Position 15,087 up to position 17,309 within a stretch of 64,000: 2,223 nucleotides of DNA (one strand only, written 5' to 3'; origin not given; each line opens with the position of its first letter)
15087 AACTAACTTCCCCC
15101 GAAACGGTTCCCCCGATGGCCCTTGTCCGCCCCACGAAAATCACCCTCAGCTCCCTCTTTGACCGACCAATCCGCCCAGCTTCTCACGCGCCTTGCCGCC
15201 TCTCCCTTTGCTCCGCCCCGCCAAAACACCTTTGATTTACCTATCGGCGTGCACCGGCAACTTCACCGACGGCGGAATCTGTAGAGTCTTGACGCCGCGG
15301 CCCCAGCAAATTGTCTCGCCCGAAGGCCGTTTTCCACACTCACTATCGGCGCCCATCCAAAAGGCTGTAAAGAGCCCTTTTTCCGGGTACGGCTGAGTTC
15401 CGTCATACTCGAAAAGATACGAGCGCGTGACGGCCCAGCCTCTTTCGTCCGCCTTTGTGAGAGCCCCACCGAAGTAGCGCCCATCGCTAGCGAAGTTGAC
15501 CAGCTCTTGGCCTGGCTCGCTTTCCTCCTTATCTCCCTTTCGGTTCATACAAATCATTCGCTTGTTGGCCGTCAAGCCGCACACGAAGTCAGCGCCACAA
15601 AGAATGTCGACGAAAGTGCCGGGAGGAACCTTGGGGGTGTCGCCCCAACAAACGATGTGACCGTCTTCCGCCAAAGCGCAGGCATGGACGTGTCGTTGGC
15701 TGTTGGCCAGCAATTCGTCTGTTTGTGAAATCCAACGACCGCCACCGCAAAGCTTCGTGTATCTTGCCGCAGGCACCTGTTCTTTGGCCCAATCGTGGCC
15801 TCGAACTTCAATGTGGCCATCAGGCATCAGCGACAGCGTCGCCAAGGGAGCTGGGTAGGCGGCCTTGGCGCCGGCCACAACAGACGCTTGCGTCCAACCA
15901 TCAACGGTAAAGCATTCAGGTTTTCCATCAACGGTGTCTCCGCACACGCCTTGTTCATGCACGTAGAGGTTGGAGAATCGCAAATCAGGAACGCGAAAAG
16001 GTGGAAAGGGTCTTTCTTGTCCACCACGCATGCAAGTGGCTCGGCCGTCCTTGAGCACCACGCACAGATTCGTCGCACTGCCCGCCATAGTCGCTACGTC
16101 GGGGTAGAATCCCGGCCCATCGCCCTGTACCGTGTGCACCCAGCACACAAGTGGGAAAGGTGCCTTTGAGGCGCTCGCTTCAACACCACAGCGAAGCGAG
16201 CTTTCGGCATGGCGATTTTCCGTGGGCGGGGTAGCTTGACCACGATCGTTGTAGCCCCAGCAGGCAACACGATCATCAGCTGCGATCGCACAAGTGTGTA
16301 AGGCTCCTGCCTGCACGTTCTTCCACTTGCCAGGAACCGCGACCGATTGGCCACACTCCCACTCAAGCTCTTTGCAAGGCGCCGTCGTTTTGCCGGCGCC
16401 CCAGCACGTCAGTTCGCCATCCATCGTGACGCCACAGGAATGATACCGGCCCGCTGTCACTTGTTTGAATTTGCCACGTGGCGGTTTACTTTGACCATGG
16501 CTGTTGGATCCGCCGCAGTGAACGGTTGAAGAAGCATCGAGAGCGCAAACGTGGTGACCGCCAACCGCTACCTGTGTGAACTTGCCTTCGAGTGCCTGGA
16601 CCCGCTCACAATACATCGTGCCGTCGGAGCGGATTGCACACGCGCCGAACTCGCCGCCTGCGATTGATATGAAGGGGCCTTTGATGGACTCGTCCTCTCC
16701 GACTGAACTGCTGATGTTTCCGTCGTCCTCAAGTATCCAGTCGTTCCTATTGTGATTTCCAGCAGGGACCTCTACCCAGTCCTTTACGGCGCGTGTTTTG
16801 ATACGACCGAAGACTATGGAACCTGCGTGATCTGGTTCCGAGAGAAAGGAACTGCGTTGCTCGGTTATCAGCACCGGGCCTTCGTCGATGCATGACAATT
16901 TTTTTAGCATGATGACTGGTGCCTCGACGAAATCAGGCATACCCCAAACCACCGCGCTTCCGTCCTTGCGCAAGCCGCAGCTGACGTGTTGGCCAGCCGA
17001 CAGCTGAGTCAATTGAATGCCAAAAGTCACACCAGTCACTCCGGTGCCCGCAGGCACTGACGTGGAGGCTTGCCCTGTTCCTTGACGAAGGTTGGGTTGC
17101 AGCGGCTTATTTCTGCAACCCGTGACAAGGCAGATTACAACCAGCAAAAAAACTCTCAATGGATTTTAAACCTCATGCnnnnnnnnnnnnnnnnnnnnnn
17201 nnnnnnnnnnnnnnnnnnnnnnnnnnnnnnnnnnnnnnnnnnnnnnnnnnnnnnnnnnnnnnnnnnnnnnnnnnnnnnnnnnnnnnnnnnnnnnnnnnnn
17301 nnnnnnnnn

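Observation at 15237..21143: Translationally coupled three-gene operon of unknowns: 482-aa protein, ~840-aa protein with glycine-zipper membrane segment, RCC1-repeat lipoprotein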

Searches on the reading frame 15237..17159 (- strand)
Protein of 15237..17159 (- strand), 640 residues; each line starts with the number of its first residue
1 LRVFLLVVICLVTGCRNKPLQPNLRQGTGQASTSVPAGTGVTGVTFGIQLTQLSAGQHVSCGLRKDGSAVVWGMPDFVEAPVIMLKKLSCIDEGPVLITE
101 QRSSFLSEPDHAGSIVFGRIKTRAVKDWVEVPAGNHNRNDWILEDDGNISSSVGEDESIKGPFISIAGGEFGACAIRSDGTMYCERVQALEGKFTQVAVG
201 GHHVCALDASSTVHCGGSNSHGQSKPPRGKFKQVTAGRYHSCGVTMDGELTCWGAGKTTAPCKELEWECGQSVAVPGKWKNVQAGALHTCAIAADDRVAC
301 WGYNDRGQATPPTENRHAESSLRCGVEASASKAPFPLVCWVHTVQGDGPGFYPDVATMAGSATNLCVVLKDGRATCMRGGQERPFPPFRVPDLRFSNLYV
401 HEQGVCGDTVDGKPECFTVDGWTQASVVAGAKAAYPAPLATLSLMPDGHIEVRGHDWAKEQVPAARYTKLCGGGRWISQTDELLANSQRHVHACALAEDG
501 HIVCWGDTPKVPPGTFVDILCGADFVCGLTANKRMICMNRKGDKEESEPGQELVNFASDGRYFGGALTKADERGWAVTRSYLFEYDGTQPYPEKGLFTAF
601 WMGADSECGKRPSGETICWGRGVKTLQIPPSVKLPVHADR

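Call 3: search_protein_families(library=pfam, proteins=[window:15237-17159:-], max_evalue=0.1)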
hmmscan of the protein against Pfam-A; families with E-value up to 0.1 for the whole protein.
window:15237-17159:- (640 aa): 4 families
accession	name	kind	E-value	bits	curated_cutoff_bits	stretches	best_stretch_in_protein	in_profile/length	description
PF13540.12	RCC1_2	-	1.9e-33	113.8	22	6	280-308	2-30/30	Regulator of chromosome condensation (RCC1) repeat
PF25390.1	WD40_RLD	-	1.4e-19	71.1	150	1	187-315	84-234/363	RCC1-like domain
PF19193.6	Tectonin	-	0.0012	18.8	30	1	188-304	30-128/216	Tectonin domain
PF00415.24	RCC1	-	0.016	16.2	21.7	0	186-207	28-50/50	Regulator of chromosome condensation (RCC1) repeat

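Call 4: search_protein_families(library=padloc, proteins=[window:15237-17159:-], max_evalue=0.1)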
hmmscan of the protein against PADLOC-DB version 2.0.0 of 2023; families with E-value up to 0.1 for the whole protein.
window:15237-17159:- (640 aa): 0 families

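Call 8: search_protein_families(library=ncbifam, proteins=[window:15237-17159:-], max_evalue=0.1)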
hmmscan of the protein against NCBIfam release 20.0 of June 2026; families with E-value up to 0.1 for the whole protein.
window:15237-17159:- (640 aa): 0 families
